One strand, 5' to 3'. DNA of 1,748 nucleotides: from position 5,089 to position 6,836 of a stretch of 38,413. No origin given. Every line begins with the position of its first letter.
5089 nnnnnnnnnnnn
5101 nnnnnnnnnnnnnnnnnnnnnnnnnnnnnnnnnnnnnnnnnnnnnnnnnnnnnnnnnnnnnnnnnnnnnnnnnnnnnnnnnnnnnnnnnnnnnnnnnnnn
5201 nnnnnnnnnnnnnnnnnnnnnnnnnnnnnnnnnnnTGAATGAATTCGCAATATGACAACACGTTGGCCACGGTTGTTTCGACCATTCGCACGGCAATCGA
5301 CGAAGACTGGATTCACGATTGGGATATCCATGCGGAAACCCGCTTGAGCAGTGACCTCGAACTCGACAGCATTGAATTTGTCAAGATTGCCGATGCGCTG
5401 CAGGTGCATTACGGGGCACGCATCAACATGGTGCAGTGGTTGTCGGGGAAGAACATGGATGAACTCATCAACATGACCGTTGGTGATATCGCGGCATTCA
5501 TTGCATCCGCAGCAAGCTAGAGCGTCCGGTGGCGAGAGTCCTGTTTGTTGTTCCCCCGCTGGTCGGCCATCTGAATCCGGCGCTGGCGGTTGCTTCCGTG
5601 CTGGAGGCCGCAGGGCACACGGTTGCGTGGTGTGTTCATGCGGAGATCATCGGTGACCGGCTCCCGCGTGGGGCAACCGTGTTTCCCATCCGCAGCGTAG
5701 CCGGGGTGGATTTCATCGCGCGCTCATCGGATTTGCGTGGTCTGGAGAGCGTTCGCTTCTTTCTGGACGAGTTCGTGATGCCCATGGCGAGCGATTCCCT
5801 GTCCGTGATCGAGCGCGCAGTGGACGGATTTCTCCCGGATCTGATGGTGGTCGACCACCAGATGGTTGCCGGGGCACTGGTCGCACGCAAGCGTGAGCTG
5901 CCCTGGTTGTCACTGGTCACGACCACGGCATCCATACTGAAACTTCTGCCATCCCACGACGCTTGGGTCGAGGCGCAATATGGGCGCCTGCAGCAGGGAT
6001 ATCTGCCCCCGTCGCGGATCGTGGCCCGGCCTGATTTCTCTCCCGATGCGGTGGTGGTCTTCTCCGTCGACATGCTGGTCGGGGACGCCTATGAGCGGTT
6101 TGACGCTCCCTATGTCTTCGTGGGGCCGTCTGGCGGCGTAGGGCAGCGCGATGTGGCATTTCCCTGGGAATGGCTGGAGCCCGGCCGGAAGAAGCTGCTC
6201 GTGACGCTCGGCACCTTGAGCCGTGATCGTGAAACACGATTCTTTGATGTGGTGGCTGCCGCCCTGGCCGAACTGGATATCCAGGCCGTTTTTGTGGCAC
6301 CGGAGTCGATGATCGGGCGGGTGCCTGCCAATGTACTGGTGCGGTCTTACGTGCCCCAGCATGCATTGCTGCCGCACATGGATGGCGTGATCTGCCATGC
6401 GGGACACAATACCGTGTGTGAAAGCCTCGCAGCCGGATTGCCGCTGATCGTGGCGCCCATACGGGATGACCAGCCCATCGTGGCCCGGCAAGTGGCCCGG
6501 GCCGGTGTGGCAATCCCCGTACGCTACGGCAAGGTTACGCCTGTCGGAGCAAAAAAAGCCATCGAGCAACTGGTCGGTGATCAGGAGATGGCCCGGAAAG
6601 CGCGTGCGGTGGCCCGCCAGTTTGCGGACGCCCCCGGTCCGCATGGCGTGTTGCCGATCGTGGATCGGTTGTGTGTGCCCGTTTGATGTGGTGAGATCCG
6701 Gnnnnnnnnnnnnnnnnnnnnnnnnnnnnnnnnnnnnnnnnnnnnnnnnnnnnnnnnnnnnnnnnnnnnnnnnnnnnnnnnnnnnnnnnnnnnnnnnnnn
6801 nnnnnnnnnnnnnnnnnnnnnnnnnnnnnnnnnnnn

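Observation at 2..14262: Orphan PKS + glycosyltransferase + condensation-like acyltransferase operon with a built-in envelope exporter: candidate undescribed lipid/glycolipid biosynthesis-and-export system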

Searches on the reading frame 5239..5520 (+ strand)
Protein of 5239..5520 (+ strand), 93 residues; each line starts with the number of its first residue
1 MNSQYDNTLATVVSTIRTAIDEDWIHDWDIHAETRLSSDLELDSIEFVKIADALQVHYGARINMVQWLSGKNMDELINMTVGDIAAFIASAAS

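Call 4: search_protein_families(library=pfam, proteins=[window:5239-5520:+], max_evalue=0.01)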
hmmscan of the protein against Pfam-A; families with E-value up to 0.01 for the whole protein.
window:5239-5520:+ (93 aa): 1 family
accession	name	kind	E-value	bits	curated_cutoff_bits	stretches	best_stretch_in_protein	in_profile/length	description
PF00550.31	PP-binding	-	3.5e-05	24.4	20.8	1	29-77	17-64/67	Phosphopantetheine attachment site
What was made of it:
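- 5239..5520 (+): Gene 3: discrete acyl carrier protein (93 aa, LDSIE serine motif). Pfam PP-binding, 24.4 bits against a cut-off of 20.8 (call 4).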

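Call 5: search_protein_families(library=ncbifam, proteins=[window:5239-5520:+], max_evalue=0.01)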
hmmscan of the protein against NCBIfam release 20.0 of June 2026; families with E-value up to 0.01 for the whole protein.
window:5239-5520:+ (93 aa): 6 families
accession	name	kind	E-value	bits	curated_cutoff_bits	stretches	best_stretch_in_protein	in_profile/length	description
NF003757.0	PRK05350.1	equivalog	1.3e-06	28.4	65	1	11-78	6-74/83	acyl carrier protein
NF002150.0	PRK00982.1-4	subfamily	9e-05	22.6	66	1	12-90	6-77/80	acyl carrier protein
NF005079.0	PRK06508.1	equivalog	0.00011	22.5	83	1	25-72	18-65/93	acyl carrier protein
NF002147.0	PRK00982.1-1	equivalog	0.00059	19.6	84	1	24-91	21-80/83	acyl carrier protein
NF040636.1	AcpM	exception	0.0018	18.3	146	1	11-64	5-59/93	meromycolate extension acyl carrier protein AcpM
NF002148.0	PRK00982.1-2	subfamily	0.0056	16.5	71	0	25-63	19-57/79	acyl carrier protein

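Call 12: find_encoding_contigs(protein=window:5239-5520:+, flank=10000, max_places=10)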
Protein window:5239-5520:+ (93 aa): 23 contigs read that carry it; 10 places shown.
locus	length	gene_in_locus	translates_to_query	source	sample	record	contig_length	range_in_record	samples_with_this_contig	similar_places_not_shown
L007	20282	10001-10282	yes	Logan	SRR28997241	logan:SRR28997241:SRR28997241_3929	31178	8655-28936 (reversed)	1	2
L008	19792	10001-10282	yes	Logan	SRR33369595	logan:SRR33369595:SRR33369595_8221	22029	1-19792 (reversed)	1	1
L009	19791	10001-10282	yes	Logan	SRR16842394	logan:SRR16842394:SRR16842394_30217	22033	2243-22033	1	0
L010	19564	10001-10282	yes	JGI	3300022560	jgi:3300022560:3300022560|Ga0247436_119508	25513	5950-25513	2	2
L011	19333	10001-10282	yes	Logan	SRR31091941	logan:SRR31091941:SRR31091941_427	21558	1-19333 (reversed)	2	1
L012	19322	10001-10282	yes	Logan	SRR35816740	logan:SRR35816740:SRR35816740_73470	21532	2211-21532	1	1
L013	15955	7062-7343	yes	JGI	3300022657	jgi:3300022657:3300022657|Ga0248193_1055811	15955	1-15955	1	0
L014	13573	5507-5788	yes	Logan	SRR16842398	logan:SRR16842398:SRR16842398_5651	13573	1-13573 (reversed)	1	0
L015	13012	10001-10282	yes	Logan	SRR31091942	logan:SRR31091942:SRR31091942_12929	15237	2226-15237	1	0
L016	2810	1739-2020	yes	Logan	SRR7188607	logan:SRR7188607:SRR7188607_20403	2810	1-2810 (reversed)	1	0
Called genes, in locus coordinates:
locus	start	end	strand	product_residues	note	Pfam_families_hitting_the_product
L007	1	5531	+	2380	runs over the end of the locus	PF03060:NMO, PF00109:ketoacyl-synt, PF02801:Ketoacyl-synt_C, PF16197:KAsynt_C_assoc (weak), PF00698:Acyl_transf_1, PF08659:KR, PF00106:adh_short, PF13561:adh_short_C2 (weak), +1 more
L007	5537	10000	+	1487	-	PF00109:ketoacyl-synt, PF02801:Ketoacyl-synt_C, PF16197:KAsynt_C_assoc, PF00698:Acyl_transf_1, PF14765:PS-DH, PF01648:ACPS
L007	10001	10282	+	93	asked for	-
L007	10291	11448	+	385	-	PF00201:UDPGT, PF06722:EryCIII-like_C, PF04101:Glyco_tran_28_C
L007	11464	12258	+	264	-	PF07819:PGAP1 (weak), PF00561:Abhydrolase_1, PF12146:Hydrolase_4, PF12697:Abhydrolase_6, PF10230:LIDHydrolase (weak)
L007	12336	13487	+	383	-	-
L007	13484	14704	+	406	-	PF25917:BSH_RND, PF25973:BSH_CzcB (weak), PF25954:Beta-barrel_RND_2, PF25989:YknX_C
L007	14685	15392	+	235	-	PF00005:ABC_tran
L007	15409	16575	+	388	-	PF12704:MacB_PCD, PF02687:FtsX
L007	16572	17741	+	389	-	PF12704:MacB_PCD, PF02687:FtsX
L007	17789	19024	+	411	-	-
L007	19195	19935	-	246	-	PF14347:DUF4399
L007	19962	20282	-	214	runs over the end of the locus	PF03466:LysR_substrate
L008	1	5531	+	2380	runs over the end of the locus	PF03060:NMO, PF00109:ketoacyl-synt, PF02801:Ketoacyl-synt_C, PF16197:KAsynt_C_assoc (weak), PF00698:Acyl_transf_1, PF08659:KR, PF00106:adh_short, PF13561:adh_short_C2 (weak), +1 more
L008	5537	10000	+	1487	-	PF00109:ketoacyl-synt, PF02801:Ketoacyl-synt_C, PF16197:KAsynt_C_assoc, PF00698:Acyl_transf_1, PF14765:PS-DH, PF01648:ACPS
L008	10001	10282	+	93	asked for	-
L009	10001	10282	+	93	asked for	-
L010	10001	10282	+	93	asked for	-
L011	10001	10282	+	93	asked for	-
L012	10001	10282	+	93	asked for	-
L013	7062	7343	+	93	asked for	-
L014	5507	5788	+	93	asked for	-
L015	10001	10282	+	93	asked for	-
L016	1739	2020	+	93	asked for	-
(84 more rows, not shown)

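Call 53: find_homologous_proteins(query=L007:3-5531:+, max_evalue=1e-10)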
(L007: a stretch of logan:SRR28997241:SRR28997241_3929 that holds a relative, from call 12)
Query L007:3-5531:+ (1842 aa): 7878 proteins with E <= 1e-10 among 8000 candidates; the best 120 are listed.
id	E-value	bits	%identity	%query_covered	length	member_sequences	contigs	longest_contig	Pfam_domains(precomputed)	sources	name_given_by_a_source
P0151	0.0e+0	4073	99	100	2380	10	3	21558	PF08659.17,PF00109.33,PF00550.32,PF13561.13,PF03060.22,PF00106.32,PF02801.29,PF16197.12,PF00698.27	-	-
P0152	0.0e+0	3110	77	100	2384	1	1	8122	PF08659.17,PF00109.33,PF00550.32,PF13561.13,PF03060.22,PF00106.32,PF02801.29,PF16197.12,PF00698.27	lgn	-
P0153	0.0e+0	2307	60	72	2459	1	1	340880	PF08659.17,PF00109.33,PF00550.32,PF13561.13,PF03060.22,PF00106.32,PF02801.29,PF16197.12,PF00698.27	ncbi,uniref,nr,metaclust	ncbi:Acyl transferase domain-containing protein [Solimonas aquatica]|uniref:Acyl transferase domain-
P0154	0.0e+0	2298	60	72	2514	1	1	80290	PF08659.17,PF00109.33,PF00550.32,PF13561.13,PF03060.22,PF00106.32,PF02801.29,PF16197.12,PF00698.27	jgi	jgi:acyl transferase domain-containing protein/NAD(P)H-dependent flavin oxidoreductase YrpB (nitropr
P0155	0.0e+0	2295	60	72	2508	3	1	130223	PF08659.17,PF00109.33,PF00550.32,PF13561.13,PF03060.22,PF00106.32,PF02801.29,PF16197.12,PF00698.27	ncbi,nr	ncbi:MAG: SDR family NAD(P)-dependent oxidoreductase [Nevskiaceae bacterium]|nr:MAG: SDR family NAD(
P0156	0.0e+0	2287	59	100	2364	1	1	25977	PF08659.17,PF00109.33,PF00550.32,PF13561.13,PF03060.22,PF00106.32,PF02801.29,PF16197.12,PF00698.27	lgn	-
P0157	0.0e+0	2280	59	99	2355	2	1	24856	PF08659.17,PF00109.33,PF00550.32,PF13561.13,PF03060.22,PF00106.32,PF02801.29,PF16197.12,PF00698.27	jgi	jgi:acyl transferase domain-containing protein/NAD(P)H-dependent flavin oxidoreductase YrpB (nitropr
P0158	0.0e+0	2270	62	72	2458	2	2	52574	PF08659.17,PF00109.33,PF00550.32,PF13561.13,PF03060.22,PF00106.32,PF02801.29,PF16197.12,PF00698.27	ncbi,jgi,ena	jgi:acyl transferase domain-containing protein/NAD(P)H-dependent flavin oxidoreductase YrpB (nitropr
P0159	0.0e+0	2260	59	100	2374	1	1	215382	PF08659.17,PF00109.33,PF00550.32,PF13561.13,PF03060.22,PF00106.32,PF02801.29,PF16197.12,PF00698.27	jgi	jgi:acyl transferase domain-containing protein/NAD(P)H-dependent flavin oxidoreductase YrpB (nitropr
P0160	0.0e+0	2241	60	72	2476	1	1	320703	PF08659.17,PF00109.33,PF00550.32,PF13561.13,PF03060.22,PF00106.32,PF02801.29,PF16197.12,PF00698.27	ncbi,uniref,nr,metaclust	ncbi:type I polyketide synthase [Solimonas soli]|uniref:type I polyketide synthase n=1 Tax=Solimonas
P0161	0.0e+0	2229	59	100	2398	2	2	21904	PF08659.17,PF00109.33,PF00550.32,PF13561.13,PF03060.22,PF00106.32,PF02801.29,PF16197.12,PF00698.27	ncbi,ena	-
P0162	0.0e+0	2228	58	100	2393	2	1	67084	PF08659.17,PF00109.33,PF00550.32,PF13561.13,PF03060.22,PF00106.32,PF02801.29,PF16197.12,PF00698.27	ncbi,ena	-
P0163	0.0e+0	2223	58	99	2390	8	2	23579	PF08659.17,PF00109.33,PF00550.32,PF13561.13,PF03060.22,PF00106.32,PF02801.29,PF00698.27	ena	-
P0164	0.0e+0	2214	58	99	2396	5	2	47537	PF08659.17,PF00109.33,PF00550.32,PF13561.13,PF03060.22,PF00106.32,PF02801.29,PF16197.12,PF00698.27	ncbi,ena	-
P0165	0.0e+0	2214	59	100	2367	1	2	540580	PF08659.17,PF00109.33,PF00550.32,PF13561.13,PF03060.22,PF00106.32,PF02801.29,PF16197.12,PF00698.27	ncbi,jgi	jgi:acyl transferase domain-containing protein/NAD(P)H-dependent flavin oxidoreductase YrpB (nitropr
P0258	0.0e+0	1898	52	99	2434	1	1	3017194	PF08659.17,PF00109.33,PF00550.32,PF13561.13,PF03060.22,PF00106.32,PF02801.29,PF16197.12,PF00698.27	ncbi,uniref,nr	ncbi:conserved protein of unknown function [Sterolibacterium denitrificans]|uniref:Erythronolide syn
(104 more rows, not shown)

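Call 54: find_encoding_contigs(protein=P0151, flank=10000, max_places=6)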
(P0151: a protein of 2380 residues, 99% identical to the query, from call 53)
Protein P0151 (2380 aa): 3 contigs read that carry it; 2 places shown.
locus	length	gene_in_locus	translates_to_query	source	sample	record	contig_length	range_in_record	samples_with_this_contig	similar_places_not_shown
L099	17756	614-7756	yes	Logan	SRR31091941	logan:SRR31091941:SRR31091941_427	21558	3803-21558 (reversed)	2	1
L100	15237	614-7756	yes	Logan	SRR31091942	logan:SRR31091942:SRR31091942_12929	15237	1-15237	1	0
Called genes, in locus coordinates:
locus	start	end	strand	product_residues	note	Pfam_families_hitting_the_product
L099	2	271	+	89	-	?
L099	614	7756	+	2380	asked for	PF03060:NMO, PF00109:ketoacyl-synt, PF02801:Ketoacyl-synt_C, PF16197:KAsynt_C_assoc (weak), PF00698:Acyl_transf_1, PF08659:KR, PF00106:adh_short, PF13561:adh_short_C2 (weak), +1 more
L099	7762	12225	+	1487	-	PF00109:ketoacyl-synt, PF02801:Ketoacyl-synt_C, PF16197:KAsynt_C_assoc, PF00698:Acyl_transf_1, PF14765:PS-DH, PF01648:ACPS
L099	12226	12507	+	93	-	-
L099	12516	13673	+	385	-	PF00201:UDPGT, PF06722:EryCIII-like_C, PF04101:Glyco_tran_28_C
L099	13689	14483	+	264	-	PF07819:PGAP1 (faint), PF00561:Abhydrolase_1, PF12146:Hydrolase_4, PF12697:Abhydrolase_6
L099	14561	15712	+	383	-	-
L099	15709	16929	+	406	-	PF25917:BSH_RND, PF25973:BSH_CzcB (weak), PF25954:Beta-barrel_RND_2, PF25989:YknX_C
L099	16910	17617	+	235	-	PF00005:ABC_tran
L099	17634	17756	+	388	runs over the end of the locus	PF12704:MacB_PCD, PF02687:FtsX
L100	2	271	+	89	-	?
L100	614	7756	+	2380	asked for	PF03060:NMO, PF00109:ketoacyl-synt, PF02801:Ketoacyl-synt_C, PF16197:KAsynt_C_assoc (weak), PF00698:Acyl_transf_1, PF08659:KR, PF00106:adh_short, PF13561:adh_short_C2 (weak), +1 more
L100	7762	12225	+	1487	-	PF00109:ketoacyl-synt, PF02801:Ketoacyl-synt_C, PF16197:KAsynt_C_assoc, PF00698:Acyl_transf_1, PF14765:PS-DH, PF01648:ACPS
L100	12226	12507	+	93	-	-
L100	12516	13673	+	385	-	PF00201:UDPGT, PF06722:EryCIII-like_C, PF04101:Glyco_tran_28_C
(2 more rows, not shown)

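Call 69: find_encoding_contigs(protein=P0258, flank=10000, max_places=1)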
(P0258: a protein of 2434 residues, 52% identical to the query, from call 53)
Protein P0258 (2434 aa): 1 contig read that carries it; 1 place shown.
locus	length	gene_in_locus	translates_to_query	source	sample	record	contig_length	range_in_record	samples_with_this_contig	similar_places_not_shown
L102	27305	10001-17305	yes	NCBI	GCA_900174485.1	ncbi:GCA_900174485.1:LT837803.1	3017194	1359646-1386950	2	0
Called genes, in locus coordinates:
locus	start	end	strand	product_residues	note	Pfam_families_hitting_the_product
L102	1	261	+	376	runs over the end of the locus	PF02405:MlaE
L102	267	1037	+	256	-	PF00005:ABC_tran, PF13304:AAA_21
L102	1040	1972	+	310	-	PF02470:MlaD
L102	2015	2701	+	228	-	-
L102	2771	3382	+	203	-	PF10399:UCR_Fe-S_N (weak), PF00355:Rieske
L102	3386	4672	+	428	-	PF00033:Cytochrome_B, PF13631:Cytochrom_B_N_2, PF00032:Cytochrom_B_C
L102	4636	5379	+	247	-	PF02167:Cytochrom_C1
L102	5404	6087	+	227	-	PF02798:GST_N, PF13417:GST_N_3, PF22441:CLIC-like_N, PF13409:GST_N_2, PF00043:GST_C (weak), PF13410:GST_C_2 (weak)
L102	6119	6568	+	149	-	PF04386:SspB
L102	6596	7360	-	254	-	PF01564:Spermine_synth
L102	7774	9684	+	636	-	PF00005:ABC_tran, PF02463:SMC_N (faint), PF03193:RsgA_GTPase (faint), PF13175:AAA_15 (faint), PF12848:ABC_tran_Xtn, PF00005:ABC_tran, PF13191:AAA_16 (weak), PF16326:ABC_tran_CTD, +7 more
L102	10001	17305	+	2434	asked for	PF03060:NMO, PF00109:ketoacyl-synt, PF02801:Ketoacyl-synt_C, PF00698:Acyl_transf_1, PF00550:PP-binding (weak), PF08659:KR, PF00106:adh_short, PF13561:adh_short_C2, +1 more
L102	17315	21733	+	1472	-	PF00109:ketoacyl-synt, PF02801:Ketoacyl-synt_C, PF16197:KAsynt_C_assoc, PF00698:Acyl_transf_1, PF14765:PS-DH, PF01648:ACPS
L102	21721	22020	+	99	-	-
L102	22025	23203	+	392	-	PF03033:Glyco_transf_28 (weak), PF00201:UDPGT, PF06722:EryCIII-like_C, PF04101:Glyco_tran_28_C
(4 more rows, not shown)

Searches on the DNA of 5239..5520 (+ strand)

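Call 66: search_rna_families(source=L099, start=1, end=900, threshold=evalue, max_evalue=1)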
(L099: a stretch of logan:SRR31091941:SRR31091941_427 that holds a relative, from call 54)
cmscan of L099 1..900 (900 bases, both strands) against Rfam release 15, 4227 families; matches with E-value up to 1: 2.
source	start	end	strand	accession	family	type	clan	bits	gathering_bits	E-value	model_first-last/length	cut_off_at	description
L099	297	339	+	RF01791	F6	Gene; sRNA;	-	20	46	0.92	1-57/57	no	F6 TB sRNA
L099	169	337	-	RF02424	Bp2_287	Gene; sRNA;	-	17.2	70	0.22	1-174/174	no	Burkholderia sRNA Bp2_Cand287_SIPHT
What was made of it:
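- Tried and rejected: An Rfam scan of the 5' leader in sibling contig L099 found nothing near a gathering score (call 66).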

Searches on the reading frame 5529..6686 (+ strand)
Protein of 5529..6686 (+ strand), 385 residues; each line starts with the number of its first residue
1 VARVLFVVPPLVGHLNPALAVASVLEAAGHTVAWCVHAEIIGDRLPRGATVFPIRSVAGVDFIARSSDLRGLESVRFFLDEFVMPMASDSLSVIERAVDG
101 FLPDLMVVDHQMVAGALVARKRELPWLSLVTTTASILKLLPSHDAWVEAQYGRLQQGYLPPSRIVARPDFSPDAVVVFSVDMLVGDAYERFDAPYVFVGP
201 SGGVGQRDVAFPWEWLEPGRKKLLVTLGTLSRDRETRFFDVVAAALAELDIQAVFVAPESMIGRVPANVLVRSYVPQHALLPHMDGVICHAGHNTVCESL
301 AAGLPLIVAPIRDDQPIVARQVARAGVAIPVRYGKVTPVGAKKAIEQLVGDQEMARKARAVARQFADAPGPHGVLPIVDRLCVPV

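Call 4: search_protein_families(library=pfam, proteins=[window:5529-6686:+], max_evalue=0.01)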
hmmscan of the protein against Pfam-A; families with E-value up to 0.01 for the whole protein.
window:5529-6686:+ (385 aa): 3 families
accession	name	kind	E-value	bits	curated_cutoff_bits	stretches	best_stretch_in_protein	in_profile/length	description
PF06722.18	EryCIII-like_C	-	2.7e-15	57.1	31.7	1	244-378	5-142/145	Erythromycin biosynthesis protein CIII-like, C-terminal domain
PF00201.24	UDPGT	-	2e-13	50.4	19.5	1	224-358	279-415/499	UDP-glucoronosyl and UDP-glucosyl transferase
PF04101.22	Glyco_tran_28_C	-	1.8e-09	38.3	22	1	282-364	70-158/166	Glycosyltransferase family 28 C-terminal domain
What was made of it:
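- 5529..6686 (+): Gene 4: GT1-family glycosyltransferase (macrolide-GT-like). Pfam EryCIII-like_C and UDPGT above cut-off (call 4).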

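Call 5: search_protein_families(library=ncbifam, proteins=[window:5529-6686:+], max_evalue=0.01)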
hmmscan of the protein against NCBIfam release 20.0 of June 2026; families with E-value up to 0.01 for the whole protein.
window:5529-6686:+ (385 aa): 7 families
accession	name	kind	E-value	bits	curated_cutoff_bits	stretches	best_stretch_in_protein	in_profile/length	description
TIGR01426.2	MGT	subfamily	5.7e-47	160.6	260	1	10-371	4-380/393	macrolide family glycosyltransferase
TIGR04516.1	glycosyl_450act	subfamily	9.5e-26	90.8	440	1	211-382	237-414/418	activator-dependent family glycosyltransferase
NF033129.1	macro_glyco_Mgt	subfamily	8.5e-24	84.3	700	2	176-370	184-380/393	macrolide-inactivating glycosyltransferase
NF000362.1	self_GT_OleI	exception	4.6e-18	65.6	700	1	194-373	231-411/424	OleI family self-immunity macrolide glycosyltransferase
TIGR01133.1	murG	equivalog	3.9e-06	26.1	250.25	1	281-365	253-344/353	undecaprenyldiphospho-muramoylpentapeptide beta-N-acetylglucosaminyltransferase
TIGR00661.1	MJ1255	subfamily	0.00062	19.1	195.9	1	280-329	244-295/321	MJ1255/VC2487 family glycosyltransferase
NF041548.1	PssE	equivalog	0.007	16.3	120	1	224-310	2-85/146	PssE/Cps14G family polysaccharide biosynthesis glycosyltransferase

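Call 9: find_encoding_contigs(protein=window:5529-6686:+, flank=10000, max_places=6)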
Protein window:5529-6686:+ (385 aa): no gene with exactly this product is on record in the collection.

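Call 46: search_solved_structures(query=window:5529-6686:+, max_evalue=0.001)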
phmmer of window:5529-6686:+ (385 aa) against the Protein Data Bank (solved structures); distinct sequences matched with E-value up to 0.001: 88 (the best 60 are shown).
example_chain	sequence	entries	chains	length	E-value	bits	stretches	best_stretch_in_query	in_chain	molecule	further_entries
10zg_A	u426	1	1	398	5e-25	91.4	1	187-371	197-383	Glycosyl transferase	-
7vlb_A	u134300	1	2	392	1.1e-23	87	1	8-371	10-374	UDP-glycosyltransferase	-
6kqw_A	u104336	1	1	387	1.3e-22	83.4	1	8-371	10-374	Uncharacterized UDP-glucosyltransferase YjiC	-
6kqx_A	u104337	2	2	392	1.3e-22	83.4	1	8-371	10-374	Uncharacterized UDP-glucosyltransferase YjiC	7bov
7vm0_A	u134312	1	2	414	1.4e-22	83.4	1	1-370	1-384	Glycosyl transferase family 1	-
8h5d_A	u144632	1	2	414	6.6e-22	81.1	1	1-370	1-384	Glycosyltransferase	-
2iya_A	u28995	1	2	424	1.9e-21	79.6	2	194-379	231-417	OLEANDOMYCIN GLYCOSYLTRANSFERASE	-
6j31_A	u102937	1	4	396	7.1e-19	71.1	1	5-371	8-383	kcn28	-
6j32_A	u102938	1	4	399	7.6e-19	71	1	5-371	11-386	Kcn28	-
3otg_A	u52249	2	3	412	3.3e-18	68.9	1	3-377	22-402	CalG1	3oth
3ia7_A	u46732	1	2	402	4.1e-17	65.3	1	4-373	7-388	CalG4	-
5du2_A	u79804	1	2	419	7.1e-14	54.7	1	187-368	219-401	EspG2 glycosyltransferase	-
4m83_A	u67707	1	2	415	1.3e-13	53.8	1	12-374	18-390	Oleandomycin glycosyltransferase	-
4m60_A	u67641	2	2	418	1.3e-13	53.7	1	12-374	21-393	Oleandomycin glycosyltransferase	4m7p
2iyf_A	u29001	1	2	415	2.2e-13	53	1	12-374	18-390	OLEANDOMYCIN GLYCOSYLTRANSFERASE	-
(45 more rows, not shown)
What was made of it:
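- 5529..6686 (+): PDB relatives include YjiC, OleD/OleI and CalG (call 46).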
